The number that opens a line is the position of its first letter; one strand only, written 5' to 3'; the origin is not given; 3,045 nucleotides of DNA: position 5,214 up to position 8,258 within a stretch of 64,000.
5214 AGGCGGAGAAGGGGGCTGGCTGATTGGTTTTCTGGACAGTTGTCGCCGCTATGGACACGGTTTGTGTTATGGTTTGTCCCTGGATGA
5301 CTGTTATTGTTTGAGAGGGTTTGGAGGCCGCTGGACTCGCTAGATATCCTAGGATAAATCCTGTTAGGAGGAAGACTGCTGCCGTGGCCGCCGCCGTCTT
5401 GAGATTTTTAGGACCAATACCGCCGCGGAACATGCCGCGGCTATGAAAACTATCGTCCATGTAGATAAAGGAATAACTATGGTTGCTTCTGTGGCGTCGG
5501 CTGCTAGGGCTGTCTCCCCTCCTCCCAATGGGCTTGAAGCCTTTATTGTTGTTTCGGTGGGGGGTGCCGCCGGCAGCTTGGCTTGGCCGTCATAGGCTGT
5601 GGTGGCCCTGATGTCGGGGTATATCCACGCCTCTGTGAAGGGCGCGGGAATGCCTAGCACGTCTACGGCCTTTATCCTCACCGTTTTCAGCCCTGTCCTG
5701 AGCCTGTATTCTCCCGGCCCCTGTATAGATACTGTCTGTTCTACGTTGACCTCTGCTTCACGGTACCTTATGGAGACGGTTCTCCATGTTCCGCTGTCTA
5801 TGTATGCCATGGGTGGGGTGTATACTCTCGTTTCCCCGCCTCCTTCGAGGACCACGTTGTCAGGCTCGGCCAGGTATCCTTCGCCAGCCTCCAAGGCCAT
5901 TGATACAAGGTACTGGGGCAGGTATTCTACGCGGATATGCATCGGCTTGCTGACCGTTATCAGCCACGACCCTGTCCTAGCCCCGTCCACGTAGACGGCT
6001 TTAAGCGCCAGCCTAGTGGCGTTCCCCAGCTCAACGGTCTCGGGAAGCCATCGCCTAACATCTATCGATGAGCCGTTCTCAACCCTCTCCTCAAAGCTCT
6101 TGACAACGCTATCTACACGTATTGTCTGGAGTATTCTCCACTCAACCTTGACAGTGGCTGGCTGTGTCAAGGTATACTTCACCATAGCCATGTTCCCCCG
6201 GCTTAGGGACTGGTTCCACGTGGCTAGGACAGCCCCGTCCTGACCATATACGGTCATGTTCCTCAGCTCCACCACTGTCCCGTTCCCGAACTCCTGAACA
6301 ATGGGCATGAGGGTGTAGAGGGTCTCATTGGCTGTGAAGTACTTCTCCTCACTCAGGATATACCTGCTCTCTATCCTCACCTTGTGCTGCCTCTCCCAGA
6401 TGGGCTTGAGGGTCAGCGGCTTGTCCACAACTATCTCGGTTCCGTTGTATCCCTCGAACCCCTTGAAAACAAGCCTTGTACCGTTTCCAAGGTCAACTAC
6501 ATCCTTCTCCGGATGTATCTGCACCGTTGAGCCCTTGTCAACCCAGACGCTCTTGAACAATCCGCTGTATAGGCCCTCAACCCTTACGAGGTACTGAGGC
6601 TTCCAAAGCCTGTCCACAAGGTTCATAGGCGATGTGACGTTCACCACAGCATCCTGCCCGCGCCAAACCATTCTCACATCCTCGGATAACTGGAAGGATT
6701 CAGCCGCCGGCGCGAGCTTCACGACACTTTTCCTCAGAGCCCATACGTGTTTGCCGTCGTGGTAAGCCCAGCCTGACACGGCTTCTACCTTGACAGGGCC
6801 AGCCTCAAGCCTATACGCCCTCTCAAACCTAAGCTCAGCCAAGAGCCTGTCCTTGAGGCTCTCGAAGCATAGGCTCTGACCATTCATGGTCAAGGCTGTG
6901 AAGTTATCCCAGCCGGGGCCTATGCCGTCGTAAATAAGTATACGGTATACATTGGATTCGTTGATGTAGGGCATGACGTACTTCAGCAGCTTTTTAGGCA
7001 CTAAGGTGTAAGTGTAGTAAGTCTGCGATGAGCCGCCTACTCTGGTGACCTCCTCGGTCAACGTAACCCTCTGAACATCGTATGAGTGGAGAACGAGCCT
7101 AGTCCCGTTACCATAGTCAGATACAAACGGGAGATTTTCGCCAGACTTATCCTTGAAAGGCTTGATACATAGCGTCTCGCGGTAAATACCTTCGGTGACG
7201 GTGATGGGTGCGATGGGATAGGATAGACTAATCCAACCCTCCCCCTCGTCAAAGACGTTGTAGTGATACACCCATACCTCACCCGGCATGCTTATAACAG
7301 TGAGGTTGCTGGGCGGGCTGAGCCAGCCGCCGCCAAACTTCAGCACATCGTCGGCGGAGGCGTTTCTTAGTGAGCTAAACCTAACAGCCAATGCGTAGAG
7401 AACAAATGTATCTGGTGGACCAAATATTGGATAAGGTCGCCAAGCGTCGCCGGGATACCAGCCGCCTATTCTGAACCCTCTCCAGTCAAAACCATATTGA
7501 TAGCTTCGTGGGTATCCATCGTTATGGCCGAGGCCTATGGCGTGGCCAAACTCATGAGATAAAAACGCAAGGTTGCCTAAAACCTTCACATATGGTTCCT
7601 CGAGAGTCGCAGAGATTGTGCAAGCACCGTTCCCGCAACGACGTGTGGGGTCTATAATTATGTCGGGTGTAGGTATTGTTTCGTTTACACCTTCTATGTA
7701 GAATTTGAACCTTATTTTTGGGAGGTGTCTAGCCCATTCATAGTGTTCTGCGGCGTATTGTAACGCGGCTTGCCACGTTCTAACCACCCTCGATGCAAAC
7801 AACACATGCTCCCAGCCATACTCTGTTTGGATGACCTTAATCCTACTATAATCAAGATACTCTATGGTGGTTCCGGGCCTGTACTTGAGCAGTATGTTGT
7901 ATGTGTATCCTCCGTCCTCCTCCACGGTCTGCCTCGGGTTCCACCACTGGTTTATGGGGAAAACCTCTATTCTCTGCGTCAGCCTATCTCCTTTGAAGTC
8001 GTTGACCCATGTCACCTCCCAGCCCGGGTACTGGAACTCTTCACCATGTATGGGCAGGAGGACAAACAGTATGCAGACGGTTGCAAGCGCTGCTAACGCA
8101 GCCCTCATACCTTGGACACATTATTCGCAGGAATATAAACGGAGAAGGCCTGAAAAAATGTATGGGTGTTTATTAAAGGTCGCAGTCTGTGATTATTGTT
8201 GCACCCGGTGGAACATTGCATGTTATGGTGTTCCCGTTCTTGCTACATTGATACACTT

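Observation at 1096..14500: Unusually elaborate type-IV-pilus-like operon: six class-III-signal proteins, two giant secreted proteins and a metzincin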

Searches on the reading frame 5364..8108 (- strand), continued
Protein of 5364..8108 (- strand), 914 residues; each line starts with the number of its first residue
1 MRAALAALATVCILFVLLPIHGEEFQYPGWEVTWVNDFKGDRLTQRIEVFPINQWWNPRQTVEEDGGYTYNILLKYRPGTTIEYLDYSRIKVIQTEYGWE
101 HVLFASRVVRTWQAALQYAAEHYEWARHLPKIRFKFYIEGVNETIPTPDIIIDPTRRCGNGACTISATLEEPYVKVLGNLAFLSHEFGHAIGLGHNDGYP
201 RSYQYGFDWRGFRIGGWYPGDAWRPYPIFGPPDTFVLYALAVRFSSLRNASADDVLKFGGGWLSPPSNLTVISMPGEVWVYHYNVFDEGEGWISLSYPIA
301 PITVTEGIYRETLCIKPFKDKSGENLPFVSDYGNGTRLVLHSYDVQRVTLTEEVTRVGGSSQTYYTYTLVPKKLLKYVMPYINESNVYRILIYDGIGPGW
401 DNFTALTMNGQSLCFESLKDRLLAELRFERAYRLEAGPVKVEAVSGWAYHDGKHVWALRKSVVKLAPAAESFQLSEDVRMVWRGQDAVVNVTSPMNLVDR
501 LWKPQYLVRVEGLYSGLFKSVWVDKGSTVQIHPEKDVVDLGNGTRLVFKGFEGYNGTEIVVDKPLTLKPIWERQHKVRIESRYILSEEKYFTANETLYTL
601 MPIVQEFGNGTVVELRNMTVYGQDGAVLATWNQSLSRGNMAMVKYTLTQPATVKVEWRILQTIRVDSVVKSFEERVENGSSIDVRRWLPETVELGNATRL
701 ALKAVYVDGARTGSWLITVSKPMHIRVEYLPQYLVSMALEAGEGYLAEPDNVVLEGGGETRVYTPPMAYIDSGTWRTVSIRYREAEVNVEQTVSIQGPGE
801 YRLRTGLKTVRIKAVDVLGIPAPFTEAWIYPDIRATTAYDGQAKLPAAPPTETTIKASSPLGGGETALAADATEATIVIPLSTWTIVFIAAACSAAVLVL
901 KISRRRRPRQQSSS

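Call 89: search_protein_families(library=pfam, proteins=[P0198, P0199, P0202, P0207, P0254, P0269, P0280, P0338, P0201, P0210], max_evalue=0.01)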
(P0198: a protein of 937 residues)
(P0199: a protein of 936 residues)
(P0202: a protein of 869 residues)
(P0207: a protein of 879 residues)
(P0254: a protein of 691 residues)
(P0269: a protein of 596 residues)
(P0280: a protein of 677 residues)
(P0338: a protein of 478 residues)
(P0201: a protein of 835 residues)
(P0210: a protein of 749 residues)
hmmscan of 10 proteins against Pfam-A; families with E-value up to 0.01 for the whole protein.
P0198 (937 aa): 3 families
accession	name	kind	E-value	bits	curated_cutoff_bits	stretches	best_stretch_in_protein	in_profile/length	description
PF13582.12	Reprolysin_3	-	0.0002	22.3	22.4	1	148-179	91-122/123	Metallo-peptidase family M12B Reprolysin-like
PF00413.30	Peptidase_M10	-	0.00052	20.3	24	1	163-184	108-129/159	Matrixin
PF13583.11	Reprolysin_4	-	0.0016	18.6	22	1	165-188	137-160/203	Metallo-peptidase family M12B Reprolysin-like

P0199 (936 aa): 0 families

P0202 (869 aa): 7 families
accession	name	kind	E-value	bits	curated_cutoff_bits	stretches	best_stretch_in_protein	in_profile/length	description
PF00413.30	Peptidase_M10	-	3.3e-08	34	24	1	164-195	108-140/159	Matrixin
PF18998.6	Flg_new_2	-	3.2e-06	27.5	23.6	0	510-542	36-71/73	Divergent InlB B-repeat domain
PF13582.12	Reprolysin_3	-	0.0012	19.7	22.4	1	116-181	61-123/123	Metallo-peptidase family M12B Reprolysin-like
PF13583.11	Reprolysin_4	-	0.0012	19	22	1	101-205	75-176/203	Metallo-peptidase family M12B Reprolysin-like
PF13688.12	Reprolysin_5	-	0.0027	18.4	27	1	110-183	83-160/196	Metallo-peptidase family M12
PF12388.14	Peptidase_M57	-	0.0061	16.7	21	0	147-182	116-151/212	Dual-action HEIGH metallo-peptidase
PF16313.11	DUF4953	-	0.008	15.9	24.2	0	162-181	11-30/316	Met-zincin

P0207 (879 aa): 1 family
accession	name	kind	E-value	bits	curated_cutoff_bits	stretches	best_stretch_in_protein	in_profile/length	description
PF00413.30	Peptidase_M10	-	1.4e-05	25.4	24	1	168-197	108-137/159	Matrixin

P0254 (691 aa): 2 families
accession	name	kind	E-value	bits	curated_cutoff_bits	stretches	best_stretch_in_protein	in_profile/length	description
PF00413.30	Peptidase_M10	-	3.6e-07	30.6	24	1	149-207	98-152/159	Matrixin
PF18998.6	Flg_new_2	-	0.00057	20.3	23.6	0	281-313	35-71/73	Divergent InlB B-repeat domain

P0269 (596 aa): 4 families
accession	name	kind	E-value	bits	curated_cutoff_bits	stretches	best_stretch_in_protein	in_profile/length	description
PF00413.30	Peptidase_M10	-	7.5e-07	29.6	24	1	149-207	103-158/159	Matrixin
PF18998.6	Flg_new_2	-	0.00043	20.7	23.6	1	239-303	8-70/73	Divergent InlB B-repeat domain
PF12044.14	Metallopep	-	0.0088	15.1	27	0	158-192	318-352/427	Putative peptidase family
PF13582.12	Reprolysin_3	-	0.0099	16.8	22.4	0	114-171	75-123/123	Metallo-peptidase family M12B Reprolysin-like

P0280 (677 aa): 5 families
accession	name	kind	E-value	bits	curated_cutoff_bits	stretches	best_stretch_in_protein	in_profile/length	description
PF13582.12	Reprolysin_3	-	1.5e-07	32.4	22.4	1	94-182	40-122/123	Metallo-peptidase family M12B Reprolysin-like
PF00413.30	Peptidase_M10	-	9e-06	26.1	24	1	161-222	103-157/159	Matrixin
PF13688.12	Reprolysin_5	-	0.002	18.8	27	1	129-188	108-163/196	Metallo-peptidase family M12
PF18998.6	Flg_new_2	-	0.0044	17.4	23.6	0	558-619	11-71/73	Divergent InlB B-repeat domain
PF16313.11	DUF4953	-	0.0059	16.3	24.2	1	160-182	7-29/316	Met-zincin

P0338 (478 aa): 1 family
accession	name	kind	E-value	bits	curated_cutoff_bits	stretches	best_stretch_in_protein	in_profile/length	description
PF00413.30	Peptidase_M10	-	0.00013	22.3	24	1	141-184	103-142/159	Matrixin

P0201 (835 aa): 5 families
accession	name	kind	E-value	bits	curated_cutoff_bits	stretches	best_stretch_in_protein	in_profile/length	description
PF00413.30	Peptidase_M10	-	7.2e-09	36.2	24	1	56-225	2-158/159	Matrixin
PF13583.11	Reprolysin_4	-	0.00033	20.8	22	1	117-192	89-156/203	Metallo-peptidase family M12B Reprolysin-like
PF13582.12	Reprolysin_3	-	0.00035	21.5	22.4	1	115-187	58-122/123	Metallo-peptidase family M12B Reprolysin-like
PF10462.15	Peptidase_M66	-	0.0012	18.3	20.6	1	164-203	184-222/306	Peptidase M66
PF13688.12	Reprolysin_5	-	0.0069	17.1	27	0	101-194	75-164/196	Metallo-peptidase family M12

P0210 (749 aa): 2 families
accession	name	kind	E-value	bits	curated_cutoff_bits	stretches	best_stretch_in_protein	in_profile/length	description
PF00413.30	Peptidase_M10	-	4.6e-10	40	24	1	57-224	2-158/159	Matrixin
PF13582.12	Reprolysin_3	-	0.00066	20.6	22.4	1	117-186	60-122/123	Metallo-peptidase family M12B Reprolysin-like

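Call 91: find_encoding_contigs(protein=P0125, flank=10000, max_places=2)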
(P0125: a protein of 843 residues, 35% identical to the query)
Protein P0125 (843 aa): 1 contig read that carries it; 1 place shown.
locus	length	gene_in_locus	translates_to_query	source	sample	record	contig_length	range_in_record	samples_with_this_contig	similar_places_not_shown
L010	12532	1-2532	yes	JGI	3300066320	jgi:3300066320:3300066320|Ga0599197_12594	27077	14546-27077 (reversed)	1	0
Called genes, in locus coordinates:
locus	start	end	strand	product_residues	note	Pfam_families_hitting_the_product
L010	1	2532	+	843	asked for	?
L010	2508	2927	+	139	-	-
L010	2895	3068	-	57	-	-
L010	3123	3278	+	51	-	-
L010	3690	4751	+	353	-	PF09594:GT87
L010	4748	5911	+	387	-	PF07690:MFS_1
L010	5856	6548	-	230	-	PF03167:UDG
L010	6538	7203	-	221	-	PF00753:Lactamase_B, PF23023:Anti-Pycsar_Apyc1 (faint)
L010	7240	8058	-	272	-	PF01008:IF-2B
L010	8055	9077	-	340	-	PF08240:ADH_N, PF00107:ADH_zinc_N, PF13602:ADH_zinc_N_2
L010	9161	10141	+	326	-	PF00005:ABC_tran, PF08352:oligo_HPY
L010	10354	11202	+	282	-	PF09754:PAC2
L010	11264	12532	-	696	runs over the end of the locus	PF02516:STT3, PF21436:STT3-PglB_core (weak), PF22627:AglB_core-like (faint)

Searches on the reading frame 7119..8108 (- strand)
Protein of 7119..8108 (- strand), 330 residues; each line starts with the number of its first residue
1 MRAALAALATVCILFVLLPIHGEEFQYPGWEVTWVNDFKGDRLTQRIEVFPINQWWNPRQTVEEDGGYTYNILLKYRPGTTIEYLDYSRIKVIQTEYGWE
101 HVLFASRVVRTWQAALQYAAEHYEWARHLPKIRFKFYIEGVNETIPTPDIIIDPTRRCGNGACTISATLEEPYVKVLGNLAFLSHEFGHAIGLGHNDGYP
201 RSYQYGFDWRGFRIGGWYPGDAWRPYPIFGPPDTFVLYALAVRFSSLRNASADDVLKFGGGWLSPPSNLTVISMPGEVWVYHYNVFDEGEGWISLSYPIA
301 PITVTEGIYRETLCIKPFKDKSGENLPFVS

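Call 61: search_solved_structures(query=A3, max_evalue=1, show_alignments=2)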
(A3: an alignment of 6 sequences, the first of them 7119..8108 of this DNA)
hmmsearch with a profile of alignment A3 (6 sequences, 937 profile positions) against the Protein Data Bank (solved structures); distinct sequences matched with E-value up to 1: 88 (the best 60 are shown).
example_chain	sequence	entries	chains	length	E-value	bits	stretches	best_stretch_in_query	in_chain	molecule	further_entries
2x7m_A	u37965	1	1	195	0.0021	19.2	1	152-202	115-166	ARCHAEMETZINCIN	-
4dd8_A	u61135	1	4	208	0.026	15.6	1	152-197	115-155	Disintegrin and metalloproteinase domain-containing protein 8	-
1iag_A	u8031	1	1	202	0.038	15.1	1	148-193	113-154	ADAMALYSIN II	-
4aig_A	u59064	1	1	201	0.039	15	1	148-193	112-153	ADAMALYSIN II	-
3aig_A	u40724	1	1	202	0.039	15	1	148-193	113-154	ADAMALYSIN II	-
2aig_P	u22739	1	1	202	0.039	15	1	148-193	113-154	ADAMALYSIN II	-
2jsd_A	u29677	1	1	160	0.11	13.6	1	179-199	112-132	Matrix metalloproteinase-20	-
4xct_A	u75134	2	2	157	0.14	13.2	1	180-197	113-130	Matrix metalloproteinase-9,Matrix metalloproteinase-9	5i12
8b2q_A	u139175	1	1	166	0.14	13.2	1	164-206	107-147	Karilysin long form Kly38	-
4wzv_A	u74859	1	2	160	0.14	13.2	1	180-197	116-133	Matrix metalloproteinase-9,Matrix metalloproteinase-9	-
2xs3_A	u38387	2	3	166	0.14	13.2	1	164-206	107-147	KARILYSIN PROTEASE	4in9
4h2e_A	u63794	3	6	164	0.14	13.2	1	180-197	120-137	Matrix metalloproteinase-9 | Matrix metalloproteinase-9,Matrix metalloproteinase-9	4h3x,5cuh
1gkc_A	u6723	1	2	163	0.14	13.2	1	180-197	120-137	92 KDA TYPE IV COLLAGENASE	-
2xs4_A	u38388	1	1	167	0.14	13.2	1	164-206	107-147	KARILYSIN PROTEASE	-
1kug_A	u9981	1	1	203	0.15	13.1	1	150-195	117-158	metalloproteinase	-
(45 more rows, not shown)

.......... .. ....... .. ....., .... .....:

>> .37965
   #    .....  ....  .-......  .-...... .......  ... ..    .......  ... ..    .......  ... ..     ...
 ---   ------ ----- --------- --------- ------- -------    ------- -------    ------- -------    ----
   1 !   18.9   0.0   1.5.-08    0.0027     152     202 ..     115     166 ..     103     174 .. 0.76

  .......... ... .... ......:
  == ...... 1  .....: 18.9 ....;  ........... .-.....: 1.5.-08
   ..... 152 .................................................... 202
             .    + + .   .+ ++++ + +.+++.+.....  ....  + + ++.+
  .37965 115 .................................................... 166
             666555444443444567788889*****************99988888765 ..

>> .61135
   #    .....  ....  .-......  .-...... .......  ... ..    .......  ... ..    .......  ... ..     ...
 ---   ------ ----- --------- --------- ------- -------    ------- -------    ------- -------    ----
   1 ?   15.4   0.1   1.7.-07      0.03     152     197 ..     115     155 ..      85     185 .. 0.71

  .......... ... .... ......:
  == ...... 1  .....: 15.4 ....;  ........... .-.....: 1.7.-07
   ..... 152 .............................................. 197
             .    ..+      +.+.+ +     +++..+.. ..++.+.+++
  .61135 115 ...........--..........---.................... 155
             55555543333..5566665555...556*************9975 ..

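Call 71: predict_structure(alignment_id=A3)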
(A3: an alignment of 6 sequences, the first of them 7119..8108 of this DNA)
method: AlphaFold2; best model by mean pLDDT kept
length: 330 residues; sequences in the alignment: 6
mean_pLDDT: 34.4   pTM: 0.29
mean pLDDT of the five models: 34.4, 33.4, 32.8, 32.5, 32.1
residues with pLDDT >= 90: 0; 70-90: 12; 50-70: 25; < 50: 293
segments of 3 or more residues with pLDDT < 50: 17-73, 81-95, 107-109, 114-132, 141-330
pLDDT, mean of each block of 10 residues (from residue 1): 75 54 24 24 22 25 41 50 39 45 50 48 39 49 39 39 35 38 40 30 28 28 27 30 28 25 22 21 24 24 25 23 26
secondary structure, 60 per line:
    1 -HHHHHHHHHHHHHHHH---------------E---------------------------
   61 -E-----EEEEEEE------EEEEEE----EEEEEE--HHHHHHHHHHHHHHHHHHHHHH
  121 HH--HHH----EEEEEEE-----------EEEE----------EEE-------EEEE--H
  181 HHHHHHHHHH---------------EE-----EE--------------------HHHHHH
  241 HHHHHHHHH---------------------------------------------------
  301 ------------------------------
elements in order: H2-17 E68-74 E81-86 E91-96 H99-122 E132-138 E150-153 E164-166 E174-177 H180-190 H235-249
